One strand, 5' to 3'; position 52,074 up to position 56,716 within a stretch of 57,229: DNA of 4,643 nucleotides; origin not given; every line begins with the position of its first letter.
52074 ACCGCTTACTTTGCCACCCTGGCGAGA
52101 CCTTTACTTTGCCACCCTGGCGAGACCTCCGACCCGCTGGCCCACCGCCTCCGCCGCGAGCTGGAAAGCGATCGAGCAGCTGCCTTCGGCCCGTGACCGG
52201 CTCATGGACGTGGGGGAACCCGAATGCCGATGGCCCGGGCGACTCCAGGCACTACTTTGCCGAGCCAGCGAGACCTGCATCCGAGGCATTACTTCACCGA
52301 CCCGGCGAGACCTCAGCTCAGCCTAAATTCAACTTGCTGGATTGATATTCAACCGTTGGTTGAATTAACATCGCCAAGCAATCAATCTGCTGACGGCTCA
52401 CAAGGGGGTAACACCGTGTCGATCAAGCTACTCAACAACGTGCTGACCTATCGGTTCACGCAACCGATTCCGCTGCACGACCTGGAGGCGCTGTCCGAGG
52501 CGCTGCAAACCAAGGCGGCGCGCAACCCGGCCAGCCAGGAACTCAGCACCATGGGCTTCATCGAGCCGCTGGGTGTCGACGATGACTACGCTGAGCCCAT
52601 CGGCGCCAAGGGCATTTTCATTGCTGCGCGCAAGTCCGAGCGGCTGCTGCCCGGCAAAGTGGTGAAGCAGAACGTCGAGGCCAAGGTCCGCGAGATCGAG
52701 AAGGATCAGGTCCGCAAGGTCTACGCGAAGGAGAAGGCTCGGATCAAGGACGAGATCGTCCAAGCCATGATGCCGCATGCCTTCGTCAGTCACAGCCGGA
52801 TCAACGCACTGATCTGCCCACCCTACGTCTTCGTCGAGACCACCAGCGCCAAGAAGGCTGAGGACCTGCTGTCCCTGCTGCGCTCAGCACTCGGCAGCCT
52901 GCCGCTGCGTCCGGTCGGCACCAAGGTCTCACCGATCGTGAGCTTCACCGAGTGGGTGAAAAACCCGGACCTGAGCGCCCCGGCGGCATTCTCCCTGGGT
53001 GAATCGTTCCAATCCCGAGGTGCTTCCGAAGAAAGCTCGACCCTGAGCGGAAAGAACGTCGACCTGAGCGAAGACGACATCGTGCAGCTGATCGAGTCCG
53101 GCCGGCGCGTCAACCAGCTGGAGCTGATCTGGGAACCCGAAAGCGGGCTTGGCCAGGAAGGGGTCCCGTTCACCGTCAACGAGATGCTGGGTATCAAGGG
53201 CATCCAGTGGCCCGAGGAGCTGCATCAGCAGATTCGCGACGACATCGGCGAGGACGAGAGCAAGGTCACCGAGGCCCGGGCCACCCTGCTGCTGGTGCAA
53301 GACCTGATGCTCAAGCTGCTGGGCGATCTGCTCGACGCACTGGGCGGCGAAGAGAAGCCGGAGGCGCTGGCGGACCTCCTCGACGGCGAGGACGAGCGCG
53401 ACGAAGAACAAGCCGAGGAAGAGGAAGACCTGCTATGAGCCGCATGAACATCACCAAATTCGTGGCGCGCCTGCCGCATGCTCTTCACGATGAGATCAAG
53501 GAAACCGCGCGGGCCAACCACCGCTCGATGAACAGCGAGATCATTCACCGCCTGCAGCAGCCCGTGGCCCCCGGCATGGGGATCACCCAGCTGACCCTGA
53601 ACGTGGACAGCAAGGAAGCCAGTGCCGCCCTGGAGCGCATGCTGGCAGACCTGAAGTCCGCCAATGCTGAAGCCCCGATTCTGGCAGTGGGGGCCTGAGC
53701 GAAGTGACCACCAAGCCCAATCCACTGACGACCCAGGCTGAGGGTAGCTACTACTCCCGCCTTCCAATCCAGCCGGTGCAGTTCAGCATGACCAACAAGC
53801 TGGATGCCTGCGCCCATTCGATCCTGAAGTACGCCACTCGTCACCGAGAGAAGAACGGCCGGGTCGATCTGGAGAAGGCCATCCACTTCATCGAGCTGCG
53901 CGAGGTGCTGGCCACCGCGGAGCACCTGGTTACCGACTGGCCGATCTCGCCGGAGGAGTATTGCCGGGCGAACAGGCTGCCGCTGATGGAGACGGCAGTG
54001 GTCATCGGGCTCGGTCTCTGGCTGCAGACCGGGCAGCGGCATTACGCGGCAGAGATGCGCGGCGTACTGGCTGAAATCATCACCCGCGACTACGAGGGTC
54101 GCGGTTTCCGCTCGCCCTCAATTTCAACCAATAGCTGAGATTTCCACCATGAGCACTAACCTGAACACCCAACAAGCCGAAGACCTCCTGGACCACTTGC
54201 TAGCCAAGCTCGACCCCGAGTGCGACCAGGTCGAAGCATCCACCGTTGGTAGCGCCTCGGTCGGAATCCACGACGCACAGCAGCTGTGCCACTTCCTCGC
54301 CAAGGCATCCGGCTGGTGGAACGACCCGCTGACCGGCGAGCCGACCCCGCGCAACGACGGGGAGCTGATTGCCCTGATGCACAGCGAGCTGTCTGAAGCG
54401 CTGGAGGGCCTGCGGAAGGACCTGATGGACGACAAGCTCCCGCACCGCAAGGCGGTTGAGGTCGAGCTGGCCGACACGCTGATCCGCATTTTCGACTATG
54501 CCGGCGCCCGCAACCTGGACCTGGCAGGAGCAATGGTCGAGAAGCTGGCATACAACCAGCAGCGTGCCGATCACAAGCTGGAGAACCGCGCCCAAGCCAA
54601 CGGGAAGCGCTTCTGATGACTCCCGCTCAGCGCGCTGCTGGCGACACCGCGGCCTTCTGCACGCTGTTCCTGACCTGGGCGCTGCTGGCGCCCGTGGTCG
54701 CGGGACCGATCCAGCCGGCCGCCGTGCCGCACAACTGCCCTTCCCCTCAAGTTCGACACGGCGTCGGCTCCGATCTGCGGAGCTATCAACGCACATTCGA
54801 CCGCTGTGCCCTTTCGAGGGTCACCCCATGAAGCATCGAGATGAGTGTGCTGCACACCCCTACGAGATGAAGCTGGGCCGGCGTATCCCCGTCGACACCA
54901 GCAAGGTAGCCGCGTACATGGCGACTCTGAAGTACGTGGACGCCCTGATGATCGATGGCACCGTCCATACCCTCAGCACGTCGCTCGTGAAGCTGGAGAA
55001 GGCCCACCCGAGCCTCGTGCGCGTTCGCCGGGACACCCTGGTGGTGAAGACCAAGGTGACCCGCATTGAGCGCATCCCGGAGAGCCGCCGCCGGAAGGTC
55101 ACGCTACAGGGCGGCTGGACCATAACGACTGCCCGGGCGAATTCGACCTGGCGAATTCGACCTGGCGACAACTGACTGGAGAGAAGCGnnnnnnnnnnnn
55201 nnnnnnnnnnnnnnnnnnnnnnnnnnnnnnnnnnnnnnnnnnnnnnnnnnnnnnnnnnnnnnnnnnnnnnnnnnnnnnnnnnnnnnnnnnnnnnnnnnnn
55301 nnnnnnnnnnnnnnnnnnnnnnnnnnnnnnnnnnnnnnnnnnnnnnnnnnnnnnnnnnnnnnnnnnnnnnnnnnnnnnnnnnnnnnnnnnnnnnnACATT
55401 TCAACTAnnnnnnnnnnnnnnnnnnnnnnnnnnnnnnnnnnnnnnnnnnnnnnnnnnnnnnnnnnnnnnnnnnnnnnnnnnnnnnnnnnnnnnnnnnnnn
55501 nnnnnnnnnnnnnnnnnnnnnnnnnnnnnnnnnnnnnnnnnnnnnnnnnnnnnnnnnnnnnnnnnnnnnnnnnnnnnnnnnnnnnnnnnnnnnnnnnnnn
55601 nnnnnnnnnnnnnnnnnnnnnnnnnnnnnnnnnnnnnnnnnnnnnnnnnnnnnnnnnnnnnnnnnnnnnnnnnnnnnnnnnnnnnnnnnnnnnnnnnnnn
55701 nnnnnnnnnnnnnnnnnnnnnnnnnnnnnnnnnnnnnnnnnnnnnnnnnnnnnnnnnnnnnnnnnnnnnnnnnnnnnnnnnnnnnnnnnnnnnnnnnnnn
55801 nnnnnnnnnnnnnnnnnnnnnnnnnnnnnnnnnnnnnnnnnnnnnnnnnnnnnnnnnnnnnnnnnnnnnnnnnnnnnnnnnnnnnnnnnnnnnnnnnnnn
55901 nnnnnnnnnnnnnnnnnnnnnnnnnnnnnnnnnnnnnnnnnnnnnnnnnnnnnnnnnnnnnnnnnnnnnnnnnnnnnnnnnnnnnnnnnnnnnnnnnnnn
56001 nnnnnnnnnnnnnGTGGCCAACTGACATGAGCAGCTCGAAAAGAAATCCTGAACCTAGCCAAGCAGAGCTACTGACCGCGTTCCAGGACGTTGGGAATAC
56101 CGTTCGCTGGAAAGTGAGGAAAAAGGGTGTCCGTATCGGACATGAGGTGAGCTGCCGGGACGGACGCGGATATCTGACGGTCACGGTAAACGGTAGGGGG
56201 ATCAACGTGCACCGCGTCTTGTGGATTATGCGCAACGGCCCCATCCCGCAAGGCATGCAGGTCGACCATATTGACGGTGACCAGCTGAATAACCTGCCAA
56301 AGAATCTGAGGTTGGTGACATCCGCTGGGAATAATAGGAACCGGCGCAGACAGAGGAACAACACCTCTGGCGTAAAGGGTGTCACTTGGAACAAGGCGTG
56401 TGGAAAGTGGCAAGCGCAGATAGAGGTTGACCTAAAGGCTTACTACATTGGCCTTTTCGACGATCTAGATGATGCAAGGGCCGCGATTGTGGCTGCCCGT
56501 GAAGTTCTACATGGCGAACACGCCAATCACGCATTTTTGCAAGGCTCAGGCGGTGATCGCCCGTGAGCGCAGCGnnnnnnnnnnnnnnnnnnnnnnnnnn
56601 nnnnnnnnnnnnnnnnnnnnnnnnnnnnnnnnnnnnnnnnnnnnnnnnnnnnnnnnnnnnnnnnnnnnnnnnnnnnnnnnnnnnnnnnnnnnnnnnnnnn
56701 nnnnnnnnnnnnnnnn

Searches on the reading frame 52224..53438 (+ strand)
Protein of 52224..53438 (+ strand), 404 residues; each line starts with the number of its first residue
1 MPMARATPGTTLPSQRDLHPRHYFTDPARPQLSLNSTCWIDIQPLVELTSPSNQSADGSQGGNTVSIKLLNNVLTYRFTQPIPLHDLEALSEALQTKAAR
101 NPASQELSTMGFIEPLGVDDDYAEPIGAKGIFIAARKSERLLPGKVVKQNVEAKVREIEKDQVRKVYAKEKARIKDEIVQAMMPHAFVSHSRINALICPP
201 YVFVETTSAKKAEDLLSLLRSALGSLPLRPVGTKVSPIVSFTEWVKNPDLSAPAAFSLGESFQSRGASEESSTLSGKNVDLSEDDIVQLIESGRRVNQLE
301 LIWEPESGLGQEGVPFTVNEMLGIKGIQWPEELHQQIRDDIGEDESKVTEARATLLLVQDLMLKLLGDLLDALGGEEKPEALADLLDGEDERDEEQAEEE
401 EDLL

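Call 9: search_protein_families(library=pfam, proteins=[window:52224-53438:+])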
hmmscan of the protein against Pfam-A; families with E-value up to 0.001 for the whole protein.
window:52224-53438:+ (404 aa): 1 family
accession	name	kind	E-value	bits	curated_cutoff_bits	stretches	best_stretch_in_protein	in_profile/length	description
PF04381.17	RdgC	-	1.3e-64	218.8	25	1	70-376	3-298/298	Putative exonuclease, RdgC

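Call 26: find_related_loci(query=window:52224-53438:+, collection=viral_contigs, flank=10000)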
Query window:52224-53438:+ (404 aa) in viral_contigs; peptide patterns used: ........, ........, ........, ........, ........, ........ (x = any residue, [..] = any of these).
9 stretches matched a pattern; 1 encode a relative of the query (tblastn E <= 1e-3); 1 distinct loci.
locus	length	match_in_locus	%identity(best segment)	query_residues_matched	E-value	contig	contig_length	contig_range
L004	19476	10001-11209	96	2-404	0e+0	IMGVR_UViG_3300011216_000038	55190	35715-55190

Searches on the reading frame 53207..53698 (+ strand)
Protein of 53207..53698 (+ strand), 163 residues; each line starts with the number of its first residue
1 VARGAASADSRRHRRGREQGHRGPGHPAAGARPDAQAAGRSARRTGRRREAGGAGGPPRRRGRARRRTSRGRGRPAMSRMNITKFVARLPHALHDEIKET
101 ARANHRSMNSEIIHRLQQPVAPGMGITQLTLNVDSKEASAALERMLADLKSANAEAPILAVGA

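Call 97: search_protein_families(library=pfam, proteins=[window:53207-53698:+], max_evalue=0.01)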
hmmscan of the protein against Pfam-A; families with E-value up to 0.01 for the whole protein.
window:53207-53698:+ (163 aa): 3 families
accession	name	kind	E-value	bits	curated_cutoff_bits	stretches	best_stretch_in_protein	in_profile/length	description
PF03869.20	Arc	-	3.6e-14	52.8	20.4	1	83-118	5-40/50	Arc-like DNA binding domain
PF22513.2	FitA-like_RHH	-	8.8e-05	22.8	27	1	89-118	8-37/39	Antitoxin FitA-like, ribbon-helix-helix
PF05534.18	HicB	-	0.0024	18.2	21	1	84-110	19-45/51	HicB family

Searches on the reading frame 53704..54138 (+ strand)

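Call 82: search_protein_families(library=pfam, proteins=[window:53704-54138:+], max_evalue=0.01)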
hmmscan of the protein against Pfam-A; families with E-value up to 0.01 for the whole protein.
window:53704-54138:+ (144 aa): 1 family
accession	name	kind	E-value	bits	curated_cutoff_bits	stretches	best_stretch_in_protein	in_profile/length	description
PF11753.13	DUF3310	-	2.8e-05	24.5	24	1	26-63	19-59/60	Protein of unknwon function (DUF3310)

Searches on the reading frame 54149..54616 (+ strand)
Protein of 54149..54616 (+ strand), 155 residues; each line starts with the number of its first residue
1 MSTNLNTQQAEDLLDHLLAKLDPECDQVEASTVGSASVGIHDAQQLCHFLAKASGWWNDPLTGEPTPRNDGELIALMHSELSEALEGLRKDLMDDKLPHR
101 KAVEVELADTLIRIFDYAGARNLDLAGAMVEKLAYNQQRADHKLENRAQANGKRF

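Call 10: search_protein_families(library=phrogs, proteins=[window:54149-54616:+], max_evalue=0.01)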
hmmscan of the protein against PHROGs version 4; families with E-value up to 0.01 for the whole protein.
window:54149-54616:+ (155 aa): 4 families
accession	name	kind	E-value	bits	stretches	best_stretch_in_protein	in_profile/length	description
phrog_5658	-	other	2.6e-57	195.9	1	37-155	301-421/421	pyrophosphatase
phrog_6945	-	unknown function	1.3e-32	114.4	1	56-154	171-269/270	-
phrog_3301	-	other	1.6e-26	94.2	1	22-142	32-163/169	pyrophosphatase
phrog_9236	-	other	1.1e-10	42.6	1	101-138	83-182/191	pyrophosphatase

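Call 91: find_related_loci(query=window:54149-54616:+, collection=viral_contigs, flank=8000)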
Query window:54149-54616:+ (155 aa) in viral_contigs; peptide patterns used: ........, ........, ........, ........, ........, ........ (x = any residue, [..] = any of these).
104 stretches matched a pattern; 98 encode a relative of the query (tblastn E <= 1e-3); the best 80 are kept; 80 distinct loci.
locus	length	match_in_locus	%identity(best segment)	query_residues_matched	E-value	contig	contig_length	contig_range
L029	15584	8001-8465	99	1-155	5e-102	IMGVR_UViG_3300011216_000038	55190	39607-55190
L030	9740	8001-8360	73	33-152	1e-52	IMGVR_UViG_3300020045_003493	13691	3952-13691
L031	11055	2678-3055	63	32-155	3e-46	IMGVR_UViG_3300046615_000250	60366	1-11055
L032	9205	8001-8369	59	33-155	3e-46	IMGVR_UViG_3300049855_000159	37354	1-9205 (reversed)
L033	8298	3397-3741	65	41-155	6e-46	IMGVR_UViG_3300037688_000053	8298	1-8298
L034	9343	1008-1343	67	46-155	2e-45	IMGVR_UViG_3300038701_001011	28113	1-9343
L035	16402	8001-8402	57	20-155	9e-46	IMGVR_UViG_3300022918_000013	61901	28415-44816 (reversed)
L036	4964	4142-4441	70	56-155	7e-44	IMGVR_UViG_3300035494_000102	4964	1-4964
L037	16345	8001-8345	63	44-155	6e-44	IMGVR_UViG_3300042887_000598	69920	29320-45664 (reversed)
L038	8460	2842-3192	62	39-155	6e-44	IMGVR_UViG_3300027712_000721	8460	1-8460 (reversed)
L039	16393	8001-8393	59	28-155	2e-43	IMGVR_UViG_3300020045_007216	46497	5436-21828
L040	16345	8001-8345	60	44-155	5e-43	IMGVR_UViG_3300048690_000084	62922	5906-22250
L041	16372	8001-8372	60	31-155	5e-42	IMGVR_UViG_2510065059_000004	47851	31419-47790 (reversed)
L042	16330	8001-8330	62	46-155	7e-42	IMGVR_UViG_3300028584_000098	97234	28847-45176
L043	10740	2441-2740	69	56-155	7e-42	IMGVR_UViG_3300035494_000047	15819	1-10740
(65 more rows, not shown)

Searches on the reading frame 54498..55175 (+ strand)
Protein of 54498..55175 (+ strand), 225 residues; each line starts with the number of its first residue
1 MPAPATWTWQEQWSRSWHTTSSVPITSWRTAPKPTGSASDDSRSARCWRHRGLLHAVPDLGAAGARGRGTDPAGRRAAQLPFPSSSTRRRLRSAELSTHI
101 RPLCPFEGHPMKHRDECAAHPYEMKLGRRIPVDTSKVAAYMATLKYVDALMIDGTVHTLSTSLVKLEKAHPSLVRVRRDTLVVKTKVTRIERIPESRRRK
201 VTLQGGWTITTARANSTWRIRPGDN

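Call 82: search_protein_families(library=pfam, proteins=[window:54498-55175:+], max_evalue=0.01)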
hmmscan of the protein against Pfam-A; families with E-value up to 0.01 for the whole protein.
window:54498-55175:+ (225 aa): 1 family
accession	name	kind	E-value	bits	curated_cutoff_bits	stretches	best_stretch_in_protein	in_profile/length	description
PF04397.21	LytTR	-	1e-05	26.1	22.6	1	128-214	2-88/98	LytTr DNA-binding domain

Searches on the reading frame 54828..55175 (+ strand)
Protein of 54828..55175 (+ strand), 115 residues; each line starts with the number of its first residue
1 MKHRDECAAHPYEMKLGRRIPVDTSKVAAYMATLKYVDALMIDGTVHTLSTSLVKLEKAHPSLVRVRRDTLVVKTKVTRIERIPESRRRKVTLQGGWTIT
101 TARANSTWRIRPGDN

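Call 90: find_related_loci(query=window:54828-55175:+, collection=viral_contigs, flank=10000)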
Query window:54828-55175:+ (115 aa) in viral_contigs; peptide patterns used: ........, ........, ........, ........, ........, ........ (x = any residue, [..] = any of these).
7 stretches matched a pattern; 1 encode a relative of the query (tblastn E <= 1e-3); 1 distinct loci.
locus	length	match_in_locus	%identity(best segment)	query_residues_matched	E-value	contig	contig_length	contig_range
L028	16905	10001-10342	91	1-114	8e-68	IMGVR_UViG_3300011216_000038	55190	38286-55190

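Call 93: find_homologous_proteins(query=window:54828-55175:+, max_evalue=0.001)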
Query window:54828-55175:+ (115 aa): 2 proteins with E <= 0.001 among 5 candidates.
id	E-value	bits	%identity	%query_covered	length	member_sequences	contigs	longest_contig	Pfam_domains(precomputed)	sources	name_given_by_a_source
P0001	9.0e-64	230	96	99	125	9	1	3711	PF04397.22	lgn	-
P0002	3.7e-58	212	85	100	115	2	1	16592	PF04397.22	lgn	-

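Call 94: find_encoding_contigs(protein=P0002, flank=10000, max_places=4)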
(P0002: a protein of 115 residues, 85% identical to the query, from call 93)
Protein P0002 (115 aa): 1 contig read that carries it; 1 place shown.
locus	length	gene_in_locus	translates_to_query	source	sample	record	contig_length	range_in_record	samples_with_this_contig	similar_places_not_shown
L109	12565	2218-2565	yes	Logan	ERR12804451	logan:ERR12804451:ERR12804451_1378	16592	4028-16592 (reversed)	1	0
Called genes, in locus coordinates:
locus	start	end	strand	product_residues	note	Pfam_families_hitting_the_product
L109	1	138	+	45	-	?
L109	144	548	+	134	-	PF11753:DUF3310 (faint)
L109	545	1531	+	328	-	PF01507:PAPS_reduct (weak)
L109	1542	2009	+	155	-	-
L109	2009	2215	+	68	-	-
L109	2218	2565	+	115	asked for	PF04397:LytTR (weak)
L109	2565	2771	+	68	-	-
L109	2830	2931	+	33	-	-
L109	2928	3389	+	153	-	-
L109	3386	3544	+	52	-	-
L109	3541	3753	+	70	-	-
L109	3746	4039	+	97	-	-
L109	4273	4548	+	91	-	PF11112:PyocinActivator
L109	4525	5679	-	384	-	PF00589:Phage_integrase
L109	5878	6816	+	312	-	PF01207:Dus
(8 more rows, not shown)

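Call 95: find_encoding_contigs(protein=P0001, flank=10000, max_places=4)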
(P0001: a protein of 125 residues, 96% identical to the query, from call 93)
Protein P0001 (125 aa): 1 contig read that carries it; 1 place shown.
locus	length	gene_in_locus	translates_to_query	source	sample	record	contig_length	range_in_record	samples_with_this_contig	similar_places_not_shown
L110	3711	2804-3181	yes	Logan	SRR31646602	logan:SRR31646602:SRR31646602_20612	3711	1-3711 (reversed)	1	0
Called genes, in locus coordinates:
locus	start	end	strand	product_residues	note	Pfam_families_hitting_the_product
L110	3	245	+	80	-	?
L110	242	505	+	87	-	PF03869:Arc, PF22513:FitA-like_RHH (weak)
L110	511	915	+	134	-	-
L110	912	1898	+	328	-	PF01507:PAPS_reduct (weak)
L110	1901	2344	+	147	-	PF00692:dUTPase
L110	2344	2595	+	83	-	PF16225:DUF4884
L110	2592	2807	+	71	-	-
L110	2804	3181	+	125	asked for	PF04397:LytTR (weak)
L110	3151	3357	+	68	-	-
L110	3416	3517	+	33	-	-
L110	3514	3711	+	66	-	?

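Call 97: search_protein_families(library=pfam, proteins=[L110:242-505:+], max_evalue=0.01)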
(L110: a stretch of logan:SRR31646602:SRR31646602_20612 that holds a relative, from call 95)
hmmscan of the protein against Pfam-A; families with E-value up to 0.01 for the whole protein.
L110:242-505:+ (87 aa): 3 families
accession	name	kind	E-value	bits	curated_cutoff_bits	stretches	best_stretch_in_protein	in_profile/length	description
PF03869.20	Arc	-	1.3e-14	54.2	20.4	1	7-42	5-40/50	Arc-like DNA binding domain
PF22513.2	FitA-like_RHH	-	8.2e-06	26.1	27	1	13-42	8-37/39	Antitoxin FitA-like, ribbon-helix-helix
PF05534.18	HicB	-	0.00064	20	21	1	8-34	19-45/51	HicB family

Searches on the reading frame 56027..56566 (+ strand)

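Call 82: search_protein_families(library=pfam, proteins=[window:56027-56566:+], max_evalue=0.01)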
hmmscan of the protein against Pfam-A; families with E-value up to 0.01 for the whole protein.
window:56027-56566:+ (179 aa): 2 families
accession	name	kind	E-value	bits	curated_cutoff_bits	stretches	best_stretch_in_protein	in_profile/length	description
PF13392.12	HNH_3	-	4.2e-18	65.1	24.8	1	61-104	3-46/46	HNH endonuclease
PF00847.26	AP2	-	0.00019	22.1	33.3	1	114-159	1-50/54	AP2 domain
